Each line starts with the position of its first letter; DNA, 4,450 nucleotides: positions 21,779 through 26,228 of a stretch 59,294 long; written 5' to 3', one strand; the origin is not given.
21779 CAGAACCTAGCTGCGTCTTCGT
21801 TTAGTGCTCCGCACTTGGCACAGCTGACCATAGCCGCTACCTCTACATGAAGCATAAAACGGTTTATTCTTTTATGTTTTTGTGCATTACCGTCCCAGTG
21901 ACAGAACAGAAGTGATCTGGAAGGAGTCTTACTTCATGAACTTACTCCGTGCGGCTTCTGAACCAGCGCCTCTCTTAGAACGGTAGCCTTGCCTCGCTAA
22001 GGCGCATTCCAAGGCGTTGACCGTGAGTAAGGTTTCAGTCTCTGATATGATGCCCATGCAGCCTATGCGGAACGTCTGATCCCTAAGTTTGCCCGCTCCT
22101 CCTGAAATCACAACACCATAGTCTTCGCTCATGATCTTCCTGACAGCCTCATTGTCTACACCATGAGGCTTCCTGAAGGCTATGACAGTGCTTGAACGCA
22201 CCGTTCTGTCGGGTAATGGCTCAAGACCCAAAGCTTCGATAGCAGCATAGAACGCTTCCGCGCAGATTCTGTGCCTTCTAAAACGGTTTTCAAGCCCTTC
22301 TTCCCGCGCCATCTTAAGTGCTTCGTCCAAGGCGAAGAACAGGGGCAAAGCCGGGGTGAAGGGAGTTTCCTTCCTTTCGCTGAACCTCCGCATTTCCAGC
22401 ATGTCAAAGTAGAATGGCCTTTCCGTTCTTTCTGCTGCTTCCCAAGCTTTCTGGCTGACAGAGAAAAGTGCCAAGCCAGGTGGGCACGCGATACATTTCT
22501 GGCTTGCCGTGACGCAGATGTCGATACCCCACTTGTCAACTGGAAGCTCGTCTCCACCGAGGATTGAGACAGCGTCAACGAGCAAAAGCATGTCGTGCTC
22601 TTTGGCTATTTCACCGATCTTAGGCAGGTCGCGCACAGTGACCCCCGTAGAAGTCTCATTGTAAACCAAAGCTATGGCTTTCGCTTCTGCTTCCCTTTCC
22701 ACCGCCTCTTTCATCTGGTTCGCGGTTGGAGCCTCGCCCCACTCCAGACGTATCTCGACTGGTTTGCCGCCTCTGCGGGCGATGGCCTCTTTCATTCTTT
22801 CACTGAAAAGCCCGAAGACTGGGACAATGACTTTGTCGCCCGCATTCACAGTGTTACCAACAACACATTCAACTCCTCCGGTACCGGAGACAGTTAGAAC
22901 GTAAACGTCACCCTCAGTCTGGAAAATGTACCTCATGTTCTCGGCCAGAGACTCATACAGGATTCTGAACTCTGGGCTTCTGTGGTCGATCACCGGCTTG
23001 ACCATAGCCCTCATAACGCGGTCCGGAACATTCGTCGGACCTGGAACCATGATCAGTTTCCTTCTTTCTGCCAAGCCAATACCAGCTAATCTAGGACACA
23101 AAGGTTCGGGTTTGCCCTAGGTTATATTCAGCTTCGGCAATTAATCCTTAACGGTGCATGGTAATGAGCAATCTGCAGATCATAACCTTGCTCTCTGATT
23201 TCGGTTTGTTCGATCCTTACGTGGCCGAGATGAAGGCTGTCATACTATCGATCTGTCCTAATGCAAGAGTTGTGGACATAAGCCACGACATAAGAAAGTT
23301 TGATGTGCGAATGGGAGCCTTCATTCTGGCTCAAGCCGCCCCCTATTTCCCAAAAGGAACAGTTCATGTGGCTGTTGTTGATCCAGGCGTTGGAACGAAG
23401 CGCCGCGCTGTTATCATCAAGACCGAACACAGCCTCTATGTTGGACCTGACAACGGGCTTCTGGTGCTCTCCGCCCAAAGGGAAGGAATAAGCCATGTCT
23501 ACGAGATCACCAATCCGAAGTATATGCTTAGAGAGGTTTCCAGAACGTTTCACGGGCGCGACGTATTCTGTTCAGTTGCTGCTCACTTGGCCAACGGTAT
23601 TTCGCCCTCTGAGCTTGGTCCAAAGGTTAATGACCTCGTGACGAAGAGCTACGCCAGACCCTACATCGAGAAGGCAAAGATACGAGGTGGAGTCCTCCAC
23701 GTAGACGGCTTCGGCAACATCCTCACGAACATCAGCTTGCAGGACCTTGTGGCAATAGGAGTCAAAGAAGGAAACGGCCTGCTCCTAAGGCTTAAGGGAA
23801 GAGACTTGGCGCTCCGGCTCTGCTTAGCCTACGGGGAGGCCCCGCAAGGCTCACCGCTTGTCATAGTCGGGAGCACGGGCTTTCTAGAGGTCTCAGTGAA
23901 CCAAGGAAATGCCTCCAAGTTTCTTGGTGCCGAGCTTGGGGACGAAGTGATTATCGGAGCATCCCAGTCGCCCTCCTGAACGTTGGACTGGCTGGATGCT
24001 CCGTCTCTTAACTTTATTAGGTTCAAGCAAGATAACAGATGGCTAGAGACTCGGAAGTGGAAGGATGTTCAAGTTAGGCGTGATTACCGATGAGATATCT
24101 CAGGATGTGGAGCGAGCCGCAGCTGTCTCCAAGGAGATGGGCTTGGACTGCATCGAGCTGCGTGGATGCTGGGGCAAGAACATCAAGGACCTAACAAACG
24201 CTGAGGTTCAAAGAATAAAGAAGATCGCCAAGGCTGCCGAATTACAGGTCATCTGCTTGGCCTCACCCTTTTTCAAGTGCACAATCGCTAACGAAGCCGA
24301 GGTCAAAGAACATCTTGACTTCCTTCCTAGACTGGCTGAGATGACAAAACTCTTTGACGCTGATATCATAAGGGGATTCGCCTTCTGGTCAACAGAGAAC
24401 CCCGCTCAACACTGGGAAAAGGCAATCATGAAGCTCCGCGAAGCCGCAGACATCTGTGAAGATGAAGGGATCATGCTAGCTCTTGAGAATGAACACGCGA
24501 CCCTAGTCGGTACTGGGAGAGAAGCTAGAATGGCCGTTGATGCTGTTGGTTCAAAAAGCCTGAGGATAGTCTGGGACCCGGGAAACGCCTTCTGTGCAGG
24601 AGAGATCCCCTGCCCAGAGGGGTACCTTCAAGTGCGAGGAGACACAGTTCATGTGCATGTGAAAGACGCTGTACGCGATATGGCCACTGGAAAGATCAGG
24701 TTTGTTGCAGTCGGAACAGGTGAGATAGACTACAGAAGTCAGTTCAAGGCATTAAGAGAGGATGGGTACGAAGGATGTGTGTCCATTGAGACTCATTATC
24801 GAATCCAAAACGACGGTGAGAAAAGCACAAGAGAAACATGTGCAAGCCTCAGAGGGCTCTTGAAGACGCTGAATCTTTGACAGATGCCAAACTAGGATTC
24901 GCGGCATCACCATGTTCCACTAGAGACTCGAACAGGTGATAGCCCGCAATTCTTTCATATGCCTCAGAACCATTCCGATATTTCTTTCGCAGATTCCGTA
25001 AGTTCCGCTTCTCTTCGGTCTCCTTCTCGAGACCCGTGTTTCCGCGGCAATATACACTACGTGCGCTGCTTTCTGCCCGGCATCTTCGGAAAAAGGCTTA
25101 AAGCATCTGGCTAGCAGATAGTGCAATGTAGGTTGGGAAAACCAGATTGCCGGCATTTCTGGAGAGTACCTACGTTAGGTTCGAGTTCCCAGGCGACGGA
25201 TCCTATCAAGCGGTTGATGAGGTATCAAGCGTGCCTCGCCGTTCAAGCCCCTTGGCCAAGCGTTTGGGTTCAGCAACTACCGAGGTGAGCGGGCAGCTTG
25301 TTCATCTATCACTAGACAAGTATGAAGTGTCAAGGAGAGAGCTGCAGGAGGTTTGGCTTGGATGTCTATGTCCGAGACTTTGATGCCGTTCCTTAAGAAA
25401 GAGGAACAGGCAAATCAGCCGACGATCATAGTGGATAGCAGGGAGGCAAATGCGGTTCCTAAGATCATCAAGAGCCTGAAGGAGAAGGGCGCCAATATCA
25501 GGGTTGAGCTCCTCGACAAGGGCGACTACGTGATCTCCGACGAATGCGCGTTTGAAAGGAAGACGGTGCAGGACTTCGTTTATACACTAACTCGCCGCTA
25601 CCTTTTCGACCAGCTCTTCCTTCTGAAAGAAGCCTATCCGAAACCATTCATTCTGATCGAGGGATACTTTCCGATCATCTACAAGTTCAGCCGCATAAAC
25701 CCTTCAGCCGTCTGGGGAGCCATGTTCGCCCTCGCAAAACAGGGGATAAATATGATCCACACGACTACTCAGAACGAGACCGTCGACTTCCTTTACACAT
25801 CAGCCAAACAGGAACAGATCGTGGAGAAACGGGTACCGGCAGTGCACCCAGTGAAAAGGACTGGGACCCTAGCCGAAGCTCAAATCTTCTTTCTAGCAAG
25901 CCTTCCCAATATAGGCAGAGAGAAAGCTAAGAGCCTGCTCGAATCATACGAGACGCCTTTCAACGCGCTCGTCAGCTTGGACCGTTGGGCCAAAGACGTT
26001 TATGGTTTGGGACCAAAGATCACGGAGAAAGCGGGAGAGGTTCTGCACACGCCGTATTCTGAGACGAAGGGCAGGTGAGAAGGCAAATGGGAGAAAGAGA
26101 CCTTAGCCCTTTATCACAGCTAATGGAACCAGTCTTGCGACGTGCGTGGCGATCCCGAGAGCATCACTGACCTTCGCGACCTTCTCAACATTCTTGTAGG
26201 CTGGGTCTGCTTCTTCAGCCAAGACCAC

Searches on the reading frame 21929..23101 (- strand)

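Call 83: search_protein_families(library=pfam, proteins=[window:21929-23101:-], max_evalue=0.001)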
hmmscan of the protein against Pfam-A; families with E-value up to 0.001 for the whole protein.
window:21929-23101:- (390 aa): 4 families
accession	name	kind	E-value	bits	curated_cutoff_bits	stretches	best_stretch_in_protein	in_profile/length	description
PF00266.25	Aminotran_5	-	4.8e-25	88.7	21.5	1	29-335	15-338/371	Aminotransferase class-V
PF01053.26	Cys_Met_Meta_PP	-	2.3e-07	30.1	27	1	63-204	66-200/381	Cys/Met metabolism PLP-dependent enzyme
PF00155.27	Aminotran_1_2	-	2.8e-07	30.5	19.7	1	40-245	36-251/361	Aminotransferase class I and II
PF01041.23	DegT_DnrJ_EryC1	-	7.4e-05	22.6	19.8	1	68-179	42-148/360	DegT/DnrJ/EryC1/StrS aminotransferase family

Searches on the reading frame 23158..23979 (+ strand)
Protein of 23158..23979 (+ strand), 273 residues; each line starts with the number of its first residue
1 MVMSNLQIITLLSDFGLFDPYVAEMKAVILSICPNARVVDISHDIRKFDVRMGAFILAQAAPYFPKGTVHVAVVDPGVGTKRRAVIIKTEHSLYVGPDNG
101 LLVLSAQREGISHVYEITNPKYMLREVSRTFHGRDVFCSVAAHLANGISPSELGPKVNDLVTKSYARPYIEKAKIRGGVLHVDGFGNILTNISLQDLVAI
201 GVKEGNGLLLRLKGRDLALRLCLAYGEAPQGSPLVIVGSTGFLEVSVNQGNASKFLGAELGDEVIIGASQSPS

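Call 83: search_protein_families(library=pfam, proteins=[window:23158-23979:+], max_evalue=0.001)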
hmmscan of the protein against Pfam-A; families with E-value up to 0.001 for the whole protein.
window:23158-23979:+ (273 aa): 2 families
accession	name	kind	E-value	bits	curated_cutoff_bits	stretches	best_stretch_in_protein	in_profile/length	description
PF01887.21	SAM_HAT_N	-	6.5e-60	201.6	26.3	1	9-154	1-145/145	SAM hydroxide adenosyltransferase N-terminal domain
PF20257.3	SAM_HAT_C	-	5.2e-20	72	25.5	1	177-264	1-83/84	SAM hydroxide adenosyltransferase C-terminal domain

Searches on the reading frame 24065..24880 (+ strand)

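Call 83: search_protein_families(library=pfam, proteins=[window:24065-24880:+], max_evalue=0.001)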
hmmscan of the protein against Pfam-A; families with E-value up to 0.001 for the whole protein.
window:24065-24880:+ (271 aa): 1 family
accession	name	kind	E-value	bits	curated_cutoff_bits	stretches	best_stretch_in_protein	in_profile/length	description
PF01261.30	AP_endonuc_2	-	1.5e-40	139.9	31.1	1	21-263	3-247/249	Xylose isomerase-like TIM barrel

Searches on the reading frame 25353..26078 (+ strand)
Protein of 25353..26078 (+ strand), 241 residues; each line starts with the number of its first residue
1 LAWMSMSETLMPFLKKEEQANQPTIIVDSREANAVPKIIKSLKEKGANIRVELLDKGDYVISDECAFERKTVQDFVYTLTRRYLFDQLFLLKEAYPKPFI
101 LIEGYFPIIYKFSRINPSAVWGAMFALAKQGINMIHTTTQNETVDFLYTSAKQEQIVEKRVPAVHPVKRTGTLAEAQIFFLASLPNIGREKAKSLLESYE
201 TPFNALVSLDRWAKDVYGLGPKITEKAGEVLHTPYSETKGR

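Call 83: search_protein_families(library=pfam, proteins=[window:25353-26078:+], max_evalue=0.001)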
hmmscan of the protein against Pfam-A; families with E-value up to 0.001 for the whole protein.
window:25353-26078:+ (241 aa): 1 family
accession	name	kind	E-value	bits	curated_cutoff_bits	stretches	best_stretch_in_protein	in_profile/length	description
PF02732.21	ERCC4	-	1.3e-22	80.6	24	1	27-148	1-138/140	ERCC4 domain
